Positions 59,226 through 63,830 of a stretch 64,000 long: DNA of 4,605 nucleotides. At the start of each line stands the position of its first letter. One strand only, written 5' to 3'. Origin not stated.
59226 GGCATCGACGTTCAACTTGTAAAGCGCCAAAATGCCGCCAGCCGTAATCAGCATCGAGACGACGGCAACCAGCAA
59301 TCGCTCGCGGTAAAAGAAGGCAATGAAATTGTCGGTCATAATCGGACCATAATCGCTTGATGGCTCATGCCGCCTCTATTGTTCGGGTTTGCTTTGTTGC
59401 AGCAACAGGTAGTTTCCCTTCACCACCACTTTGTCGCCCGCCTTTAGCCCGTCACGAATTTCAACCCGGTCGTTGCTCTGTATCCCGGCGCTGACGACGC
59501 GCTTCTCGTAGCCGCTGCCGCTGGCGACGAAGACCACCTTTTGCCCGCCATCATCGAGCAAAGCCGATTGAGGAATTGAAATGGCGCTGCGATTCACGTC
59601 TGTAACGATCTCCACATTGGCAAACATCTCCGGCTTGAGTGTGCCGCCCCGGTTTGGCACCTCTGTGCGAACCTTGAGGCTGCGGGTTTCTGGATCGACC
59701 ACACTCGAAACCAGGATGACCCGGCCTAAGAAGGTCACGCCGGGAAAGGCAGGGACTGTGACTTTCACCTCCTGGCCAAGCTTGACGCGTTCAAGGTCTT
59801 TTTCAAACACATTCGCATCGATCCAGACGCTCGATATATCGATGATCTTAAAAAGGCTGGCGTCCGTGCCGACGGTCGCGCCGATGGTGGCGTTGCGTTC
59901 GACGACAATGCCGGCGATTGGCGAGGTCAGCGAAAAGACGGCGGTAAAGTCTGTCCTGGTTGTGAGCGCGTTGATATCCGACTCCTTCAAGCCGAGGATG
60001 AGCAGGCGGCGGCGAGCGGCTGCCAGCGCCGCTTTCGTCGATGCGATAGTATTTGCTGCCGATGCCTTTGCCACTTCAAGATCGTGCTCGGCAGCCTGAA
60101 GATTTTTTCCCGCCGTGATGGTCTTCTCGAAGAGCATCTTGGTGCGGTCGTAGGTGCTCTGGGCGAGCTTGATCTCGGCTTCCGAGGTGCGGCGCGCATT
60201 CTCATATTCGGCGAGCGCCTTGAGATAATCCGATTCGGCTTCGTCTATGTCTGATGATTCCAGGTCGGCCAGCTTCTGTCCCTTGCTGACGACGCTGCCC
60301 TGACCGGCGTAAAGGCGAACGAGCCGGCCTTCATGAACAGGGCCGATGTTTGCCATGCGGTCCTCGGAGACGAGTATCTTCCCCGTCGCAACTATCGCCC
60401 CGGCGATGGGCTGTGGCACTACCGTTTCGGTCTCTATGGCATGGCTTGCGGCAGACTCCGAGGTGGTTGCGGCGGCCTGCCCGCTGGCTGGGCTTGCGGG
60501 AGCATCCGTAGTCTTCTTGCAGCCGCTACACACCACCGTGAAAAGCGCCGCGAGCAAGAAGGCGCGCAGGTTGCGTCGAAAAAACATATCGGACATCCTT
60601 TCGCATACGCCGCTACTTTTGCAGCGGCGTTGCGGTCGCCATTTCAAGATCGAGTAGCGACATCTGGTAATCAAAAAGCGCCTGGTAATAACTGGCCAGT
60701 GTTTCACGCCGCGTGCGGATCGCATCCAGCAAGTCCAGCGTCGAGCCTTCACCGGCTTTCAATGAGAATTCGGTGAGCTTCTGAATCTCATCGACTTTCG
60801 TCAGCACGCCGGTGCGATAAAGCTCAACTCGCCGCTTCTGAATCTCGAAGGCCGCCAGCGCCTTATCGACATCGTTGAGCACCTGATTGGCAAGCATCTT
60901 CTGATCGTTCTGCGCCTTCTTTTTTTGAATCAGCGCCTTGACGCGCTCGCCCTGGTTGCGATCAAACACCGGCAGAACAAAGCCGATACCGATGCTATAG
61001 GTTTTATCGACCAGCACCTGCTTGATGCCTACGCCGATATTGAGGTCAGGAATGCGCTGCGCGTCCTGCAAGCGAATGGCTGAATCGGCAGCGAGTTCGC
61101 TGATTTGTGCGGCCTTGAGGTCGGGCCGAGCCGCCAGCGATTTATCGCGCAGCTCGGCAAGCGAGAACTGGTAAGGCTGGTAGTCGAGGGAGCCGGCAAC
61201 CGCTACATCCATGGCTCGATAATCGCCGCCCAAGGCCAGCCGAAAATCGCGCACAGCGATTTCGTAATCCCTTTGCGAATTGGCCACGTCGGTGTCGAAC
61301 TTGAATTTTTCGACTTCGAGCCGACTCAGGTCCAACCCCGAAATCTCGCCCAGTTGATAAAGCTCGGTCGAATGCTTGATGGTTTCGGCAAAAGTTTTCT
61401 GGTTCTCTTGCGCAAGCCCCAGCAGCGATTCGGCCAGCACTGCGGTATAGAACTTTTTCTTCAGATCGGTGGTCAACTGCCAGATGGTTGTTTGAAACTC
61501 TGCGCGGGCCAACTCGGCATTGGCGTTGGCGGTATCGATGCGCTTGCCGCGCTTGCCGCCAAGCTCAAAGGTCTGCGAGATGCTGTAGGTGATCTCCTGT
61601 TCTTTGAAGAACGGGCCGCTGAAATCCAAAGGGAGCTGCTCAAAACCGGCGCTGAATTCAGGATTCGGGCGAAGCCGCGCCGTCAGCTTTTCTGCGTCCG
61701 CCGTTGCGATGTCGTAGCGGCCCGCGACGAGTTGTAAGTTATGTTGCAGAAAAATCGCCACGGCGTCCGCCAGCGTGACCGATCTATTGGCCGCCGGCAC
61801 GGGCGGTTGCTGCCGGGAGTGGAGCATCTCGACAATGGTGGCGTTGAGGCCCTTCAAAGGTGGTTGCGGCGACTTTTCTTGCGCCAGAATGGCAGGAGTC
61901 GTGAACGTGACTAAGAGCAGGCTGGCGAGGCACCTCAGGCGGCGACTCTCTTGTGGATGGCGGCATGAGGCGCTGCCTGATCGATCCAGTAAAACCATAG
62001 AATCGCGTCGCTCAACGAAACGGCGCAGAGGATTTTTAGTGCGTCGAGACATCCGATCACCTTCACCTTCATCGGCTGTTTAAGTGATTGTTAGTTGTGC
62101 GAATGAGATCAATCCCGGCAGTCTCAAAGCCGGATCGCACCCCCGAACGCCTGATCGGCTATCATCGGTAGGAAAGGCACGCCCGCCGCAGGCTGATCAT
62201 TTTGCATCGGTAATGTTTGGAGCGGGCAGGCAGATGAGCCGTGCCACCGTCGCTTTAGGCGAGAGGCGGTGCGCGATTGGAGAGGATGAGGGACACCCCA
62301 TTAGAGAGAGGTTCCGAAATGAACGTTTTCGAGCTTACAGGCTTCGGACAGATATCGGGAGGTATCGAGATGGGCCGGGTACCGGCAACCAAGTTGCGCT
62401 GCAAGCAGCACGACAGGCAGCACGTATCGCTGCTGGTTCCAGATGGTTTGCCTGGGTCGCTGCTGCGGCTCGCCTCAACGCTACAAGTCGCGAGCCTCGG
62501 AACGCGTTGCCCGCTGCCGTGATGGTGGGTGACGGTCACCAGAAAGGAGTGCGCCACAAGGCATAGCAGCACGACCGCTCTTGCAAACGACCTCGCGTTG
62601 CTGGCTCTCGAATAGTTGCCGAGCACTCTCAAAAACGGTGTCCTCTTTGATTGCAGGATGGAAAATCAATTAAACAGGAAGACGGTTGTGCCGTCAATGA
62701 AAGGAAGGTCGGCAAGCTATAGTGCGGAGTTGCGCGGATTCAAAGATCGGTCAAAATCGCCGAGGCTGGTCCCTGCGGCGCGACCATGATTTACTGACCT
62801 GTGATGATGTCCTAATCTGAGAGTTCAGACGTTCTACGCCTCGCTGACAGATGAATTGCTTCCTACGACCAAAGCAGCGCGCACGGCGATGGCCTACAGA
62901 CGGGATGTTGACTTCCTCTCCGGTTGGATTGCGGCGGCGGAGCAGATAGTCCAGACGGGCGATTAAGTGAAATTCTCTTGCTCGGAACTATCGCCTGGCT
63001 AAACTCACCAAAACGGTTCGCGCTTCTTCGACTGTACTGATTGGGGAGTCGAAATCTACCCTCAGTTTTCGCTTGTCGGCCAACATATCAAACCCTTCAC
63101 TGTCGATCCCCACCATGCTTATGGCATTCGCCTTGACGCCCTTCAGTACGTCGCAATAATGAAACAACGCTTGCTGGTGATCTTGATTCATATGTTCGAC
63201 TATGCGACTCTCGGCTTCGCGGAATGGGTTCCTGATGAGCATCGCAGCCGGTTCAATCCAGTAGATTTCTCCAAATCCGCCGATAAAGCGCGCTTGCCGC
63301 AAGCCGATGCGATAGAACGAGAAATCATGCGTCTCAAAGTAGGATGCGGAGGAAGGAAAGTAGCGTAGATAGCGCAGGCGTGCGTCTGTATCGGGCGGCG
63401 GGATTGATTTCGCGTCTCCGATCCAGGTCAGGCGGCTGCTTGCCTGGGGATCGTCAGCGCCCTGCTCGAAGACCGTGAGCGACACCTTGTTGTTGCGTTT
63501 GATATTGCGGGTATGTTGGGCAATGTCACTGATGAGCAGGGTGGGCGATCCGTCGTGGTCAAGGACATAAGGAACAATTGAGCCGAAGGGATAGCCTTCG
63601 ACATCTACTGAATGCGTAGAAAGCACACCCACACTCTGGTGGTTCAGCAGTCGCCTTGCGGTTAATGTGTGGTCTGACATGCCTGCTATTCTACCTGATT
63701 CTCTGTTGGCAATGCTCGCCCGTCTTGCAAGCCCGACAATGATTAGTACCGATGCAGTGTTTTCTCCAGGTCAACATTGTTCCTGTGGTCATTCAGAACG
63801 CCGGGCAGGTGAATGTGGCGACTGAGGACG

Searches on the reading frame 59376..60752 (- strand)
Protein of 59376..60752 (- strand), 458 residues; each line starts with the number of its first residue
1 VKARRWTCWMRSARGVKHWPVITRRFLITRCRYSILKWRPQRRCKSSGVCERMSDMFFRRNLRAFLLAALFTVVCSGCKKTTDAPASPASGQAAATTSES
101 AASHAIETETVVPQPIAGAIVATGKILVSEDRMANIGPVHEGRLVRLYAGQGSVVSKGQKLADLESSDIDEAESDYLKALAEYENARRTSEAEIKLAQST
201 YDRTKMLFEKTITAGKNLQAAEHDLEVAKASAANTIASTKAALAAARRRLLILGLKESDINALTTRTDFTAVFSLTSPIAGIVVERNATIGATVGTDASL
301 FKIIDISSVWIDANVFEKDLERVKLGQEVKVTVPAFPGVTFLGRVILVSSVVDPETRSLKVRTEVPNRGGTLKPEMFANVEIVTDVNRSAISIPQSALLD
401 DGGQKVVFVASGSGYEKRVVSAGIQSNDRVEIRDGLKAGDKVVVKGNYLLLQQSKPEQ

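Call 34: search_protein_families(library=pfam, proteins=[window:59376-60752:-], max_evalue=0.001)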
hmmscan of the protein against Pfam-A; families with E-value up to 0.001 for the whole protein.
window:59376-60752:- (458 aa): 4 families
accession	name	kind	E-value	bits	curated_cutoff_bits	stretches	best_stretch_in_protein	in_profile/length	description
PF16576.10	HlyD_D23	-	1.4e-57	194.8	30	1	118-378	4-214/214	Barrel-sandwich domain of CusB or HlyD membrane-fusion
PF13437.12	HlyD_3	-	1.3e-17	64.9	22.2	1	275-374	2-105/106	HlyD family secretion protein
PF00529.27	CusB_dom_1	-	0.00016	22.3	26.5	0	288-444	12-89/89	Cation efflux system protein CusB domain 1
PF12700.13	HlyD_2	-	0.00045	19.5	25.1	0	293-416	251-366/416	HlyD family secretion protein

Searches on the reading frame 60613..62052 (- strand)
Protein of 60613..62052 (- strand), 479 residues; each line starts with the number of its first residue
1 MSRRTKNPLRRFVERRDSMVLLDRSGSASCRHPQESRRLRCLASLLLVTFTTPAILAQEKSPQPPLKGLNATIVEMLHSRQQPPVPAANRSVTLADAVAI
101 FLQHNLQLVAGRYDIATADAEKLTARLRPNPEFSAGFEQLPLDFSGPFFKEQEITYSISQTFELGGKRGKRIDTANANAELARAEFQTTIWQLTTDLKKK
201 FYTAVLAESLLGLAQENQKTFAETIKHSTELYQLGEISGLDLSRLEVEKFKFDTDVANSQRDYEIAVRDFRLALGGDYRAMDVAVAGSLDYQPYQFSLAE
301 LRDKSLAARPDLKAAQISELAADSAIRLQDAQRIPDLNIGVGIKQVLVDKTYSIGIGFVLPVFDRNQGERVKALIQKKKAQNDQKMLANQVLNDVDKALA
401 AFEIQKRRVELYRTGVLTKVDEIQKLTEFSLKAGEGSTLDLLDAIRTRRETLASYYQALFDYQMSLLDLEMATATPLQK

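Call 34: search_protein_families(library=pfam, proteins=[window:60613-62052:-], max_evalue=0.001)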
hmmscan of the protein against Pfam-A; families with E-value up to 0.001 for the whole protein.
window:60613-62052:- (479 aa): 1 family
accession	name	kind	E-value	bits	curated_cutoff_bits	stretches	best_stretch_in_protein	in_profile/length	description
PF02321.23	OEP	-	6.1e-37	127.7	22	2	94-275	1-187/187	Outer membrane efflux protein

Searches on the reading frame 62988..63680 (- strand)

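Call 34: search_protein_families(library=pfam, proteins=[window:62988-63680:-], max_evalue=0.001)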
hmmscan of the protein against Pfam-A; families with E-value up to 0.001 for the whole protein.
window:62988-63680:- (230 aa): 3 families
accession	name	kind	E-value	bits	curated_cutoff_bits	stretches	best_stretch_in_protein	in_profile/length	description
PF13883.13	CREG_beta-barrel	-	2.3e-21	76.9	27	1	3-144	5-162/167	CREG, beta-barrel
PF10615.14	DUF2470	-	1.6e-19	70.7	22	1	157-227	1-77/77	Domain of unknown function (DUF2470)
PF01243.27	PNPOx_N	-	4.5e-12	46.8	28.1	1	8-126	5-112/120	Pyridoxamine 5'-phosphate oxidase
